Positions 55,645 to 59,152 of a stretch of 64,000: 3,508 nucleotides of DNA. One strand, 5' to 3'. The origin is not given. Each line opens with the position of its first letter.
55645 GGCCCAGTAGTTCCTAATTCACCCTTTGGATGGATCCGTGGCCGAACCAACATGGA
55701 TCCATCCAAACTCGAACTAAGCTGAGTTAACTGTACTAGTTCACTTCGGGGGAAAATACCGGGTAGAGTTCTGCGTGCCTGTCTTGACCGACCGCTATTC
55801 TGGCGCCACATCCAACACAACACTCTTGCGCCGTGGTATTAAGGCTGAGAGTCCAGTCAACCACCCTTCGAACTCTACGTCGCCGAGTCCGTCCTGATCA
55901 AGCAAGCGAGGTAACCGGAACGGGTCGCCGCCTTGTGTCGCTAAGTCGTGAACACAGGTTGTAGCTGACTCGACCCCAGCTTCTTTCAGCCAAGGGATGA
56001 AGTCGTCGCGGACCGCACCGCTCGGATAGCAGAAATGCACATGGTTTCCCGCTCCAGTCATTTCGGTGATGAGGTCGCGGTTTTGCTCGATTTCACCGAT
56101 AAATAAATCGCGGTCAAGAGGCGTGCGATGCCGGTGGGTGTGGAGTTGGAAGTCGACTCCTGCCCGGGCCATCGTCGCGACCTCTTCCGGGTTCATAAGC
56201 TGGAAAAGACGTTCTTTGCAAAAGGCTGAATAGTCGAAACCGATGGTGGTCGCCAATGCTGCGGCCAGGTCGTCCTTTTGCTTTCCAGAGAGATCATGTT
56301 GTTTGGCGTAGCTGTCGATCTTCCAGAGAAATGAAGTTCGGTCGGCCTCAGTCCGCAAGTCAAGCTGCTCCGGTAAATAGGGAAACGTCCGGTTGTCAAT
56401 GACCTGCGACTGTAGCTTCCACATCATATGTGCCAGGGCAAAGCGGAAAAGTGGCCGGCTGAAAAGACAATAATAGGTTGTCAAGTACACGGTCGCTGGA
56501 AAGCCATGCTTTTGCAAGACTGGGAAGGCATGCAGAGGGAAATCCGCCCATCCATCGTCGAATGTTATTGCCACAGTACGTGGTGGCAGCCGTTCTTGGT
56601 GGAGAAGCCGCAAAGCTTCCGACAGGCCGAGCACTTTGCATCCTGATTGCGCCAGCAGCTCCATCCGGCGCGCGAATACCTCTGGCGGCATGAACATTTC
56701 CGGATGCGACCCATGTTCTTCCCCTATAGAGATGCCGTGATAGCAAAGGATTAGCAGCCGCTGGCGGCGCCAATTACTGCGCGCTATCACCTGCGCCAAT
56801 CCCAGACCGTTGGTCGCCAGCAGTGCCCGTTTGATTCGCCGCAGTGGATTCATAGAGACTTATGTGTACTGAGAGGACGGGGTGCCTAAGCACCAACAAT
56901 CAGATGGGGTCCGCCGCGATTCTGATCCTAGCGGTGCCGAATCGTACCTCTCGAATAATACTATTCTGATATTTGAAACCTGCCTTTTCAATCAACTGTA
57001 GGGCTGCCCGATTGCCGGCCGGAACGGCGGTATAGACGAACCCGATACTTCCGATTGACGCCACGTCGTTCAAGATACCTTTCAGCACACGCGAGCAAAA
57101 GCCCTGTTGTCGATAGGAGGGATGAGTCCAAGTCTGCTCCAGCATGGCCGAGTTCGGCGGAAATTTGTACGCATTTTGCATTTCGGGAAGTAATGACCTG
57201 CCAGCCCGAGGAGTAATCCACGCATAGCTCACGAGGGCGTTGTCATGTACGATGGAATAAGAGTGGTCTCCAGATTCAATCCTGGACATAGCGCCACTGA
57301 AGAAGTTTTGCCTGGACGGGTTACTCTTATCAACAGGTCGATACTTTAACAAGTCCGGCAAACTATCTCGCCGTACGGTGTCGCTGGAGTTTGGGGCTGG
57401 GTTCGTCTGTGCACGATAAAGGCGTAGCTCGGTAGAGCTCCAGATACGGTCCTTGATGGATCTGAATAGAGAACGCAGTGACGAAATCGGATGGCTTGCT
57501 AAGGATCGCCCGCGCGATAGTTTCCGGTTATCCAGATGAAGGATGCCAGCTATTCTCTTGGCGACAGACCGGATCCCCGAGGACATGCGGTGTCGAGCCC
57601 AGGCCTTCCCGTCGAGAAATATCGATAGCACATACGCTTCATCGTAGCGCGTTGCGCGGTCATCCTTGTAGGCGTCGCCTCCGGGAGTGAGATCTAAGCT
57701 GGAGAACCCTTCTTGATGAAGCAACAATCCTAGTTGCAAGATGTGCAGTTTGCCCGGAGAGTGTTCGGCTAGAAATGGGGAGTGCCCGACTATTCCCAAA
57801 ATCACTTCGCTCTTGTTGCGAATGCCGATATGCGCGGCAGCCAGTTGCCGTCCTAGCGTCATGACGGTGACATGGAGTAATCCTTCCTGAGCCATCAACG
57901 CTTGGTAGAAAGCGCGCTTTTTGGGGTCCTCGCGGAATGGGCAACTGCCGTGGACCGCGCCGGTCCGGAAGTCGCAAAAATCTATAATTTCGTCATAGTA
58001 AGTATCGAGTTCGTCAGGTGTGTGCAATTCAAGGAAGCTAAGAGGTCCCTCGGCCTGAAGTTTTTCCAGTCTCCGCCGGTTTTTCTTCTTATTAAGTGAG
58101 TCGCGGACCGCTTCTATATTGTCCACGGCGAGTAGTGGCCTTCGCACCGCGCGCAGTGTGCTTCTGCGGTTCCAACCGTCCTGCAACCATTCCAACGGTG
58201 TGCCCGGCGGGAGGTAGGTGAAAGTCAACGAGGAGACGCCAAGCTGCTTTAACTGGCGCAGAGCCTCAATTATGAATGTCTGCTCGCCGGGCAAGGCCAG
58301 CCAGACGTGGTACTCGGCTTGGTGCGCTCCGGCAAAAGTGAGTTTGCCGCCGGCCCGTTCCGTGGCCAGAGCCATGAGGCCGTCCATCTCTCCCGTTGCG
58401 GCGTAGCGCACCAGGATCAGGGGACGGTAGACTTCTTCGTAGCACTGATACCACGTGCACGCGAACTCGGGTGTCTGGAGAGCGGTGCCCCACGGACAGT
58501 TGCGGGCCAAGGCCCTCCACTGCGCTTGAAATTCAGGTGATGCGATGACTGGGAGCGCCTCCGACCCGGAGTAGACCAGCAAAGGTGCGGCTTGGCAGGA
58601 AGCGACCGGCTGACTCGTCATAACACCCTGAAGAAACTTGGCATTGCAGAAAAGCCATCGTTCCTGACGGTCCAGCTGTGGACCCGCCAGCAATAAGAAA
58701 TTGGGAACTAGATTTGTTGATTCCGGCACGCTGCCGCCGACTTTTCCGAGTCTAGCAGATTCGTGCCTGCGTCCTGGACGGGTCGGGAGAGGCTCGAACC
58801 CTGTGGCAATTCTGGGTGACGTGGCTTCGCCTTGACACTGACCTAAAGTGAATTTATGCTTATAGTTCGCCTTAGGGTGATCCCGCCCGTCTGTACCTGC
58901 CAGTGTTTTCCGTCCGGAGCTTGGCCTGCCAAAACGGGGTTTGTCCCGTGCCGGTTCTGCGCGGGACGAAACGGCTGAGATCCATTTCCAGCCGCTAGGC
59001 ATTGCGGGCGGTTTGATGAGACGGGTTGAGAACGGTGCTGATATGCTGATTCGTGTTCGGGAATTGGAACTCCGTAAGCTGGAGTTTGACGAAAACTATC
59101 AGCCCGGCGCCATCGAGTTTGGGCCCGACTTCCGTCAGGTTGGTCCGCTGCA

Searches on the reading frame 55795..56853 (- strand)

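Call 25: search_protein_families(library=pfam, proteins=[window:55795-56853:-], max_evalue=0.0001)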
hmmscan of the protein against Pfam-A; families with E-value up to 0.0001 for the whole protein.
window:55795-56853:- (352 aa): 1 family
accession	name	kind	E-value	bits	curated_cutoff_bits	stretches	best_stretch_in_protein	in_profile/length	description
PF01522.26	Polysacc_deac_1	-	5.8e-20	71.9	23.1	2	220-295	46-122/124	Polysaccharide deacetylase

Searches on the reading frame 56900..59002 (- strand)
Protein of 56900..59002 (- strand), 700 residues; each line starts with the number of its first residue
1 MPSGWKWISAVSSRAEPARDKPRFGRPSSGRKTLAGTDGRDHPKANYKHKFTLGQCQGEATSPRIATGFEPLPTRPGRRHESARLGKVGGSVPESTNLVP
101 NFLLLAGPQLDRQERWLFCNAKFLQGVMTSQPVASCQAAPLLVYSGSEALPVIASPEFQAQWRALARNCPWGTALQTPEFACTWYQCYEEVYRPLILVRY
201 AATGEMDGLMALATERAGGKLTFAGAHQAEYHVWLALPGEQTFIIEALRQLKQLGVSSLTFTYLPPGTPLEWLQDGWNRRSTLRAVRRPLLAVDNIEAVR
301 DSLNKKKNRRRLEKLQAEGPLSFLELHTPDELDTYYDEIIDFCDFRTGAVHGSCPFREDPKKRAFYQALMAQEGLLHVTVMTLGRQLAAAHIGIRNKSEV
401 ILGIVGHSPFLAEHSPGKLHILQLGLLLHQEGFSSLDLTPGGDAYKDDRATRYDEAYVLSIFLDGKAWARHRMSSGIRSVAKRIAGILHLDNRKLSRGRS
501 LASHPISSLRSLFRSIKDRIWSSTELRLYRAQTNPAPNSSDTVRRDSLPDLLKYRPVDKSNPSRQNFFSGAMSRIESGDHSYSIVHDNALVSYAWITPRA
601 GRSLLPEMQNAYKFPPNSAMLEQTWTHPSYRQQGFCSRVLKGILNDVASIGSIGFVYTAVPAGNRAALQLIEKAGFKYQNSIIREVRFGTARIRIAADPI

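Call 26: search_protein_families(library=pfam, proteins=[window:56900-59002:-], max_evalue=0.0001)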
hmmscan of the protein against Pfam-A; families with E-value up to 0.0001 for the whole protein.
window:56900-59002:- (700 aa): 2 families
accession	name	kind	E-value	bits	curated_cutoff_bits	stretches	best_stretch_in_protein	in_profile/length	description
PF13480.13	Acetyltransf_6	-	2.5e-16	60.6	22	1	306-446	5-142/143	Acetyltransferase (GNAT) domain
PF00583.31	Acetyltransf_1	-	1.2e-06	29.2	20.7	1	576-676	30-116/116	Acetyltransferase (GNAT) family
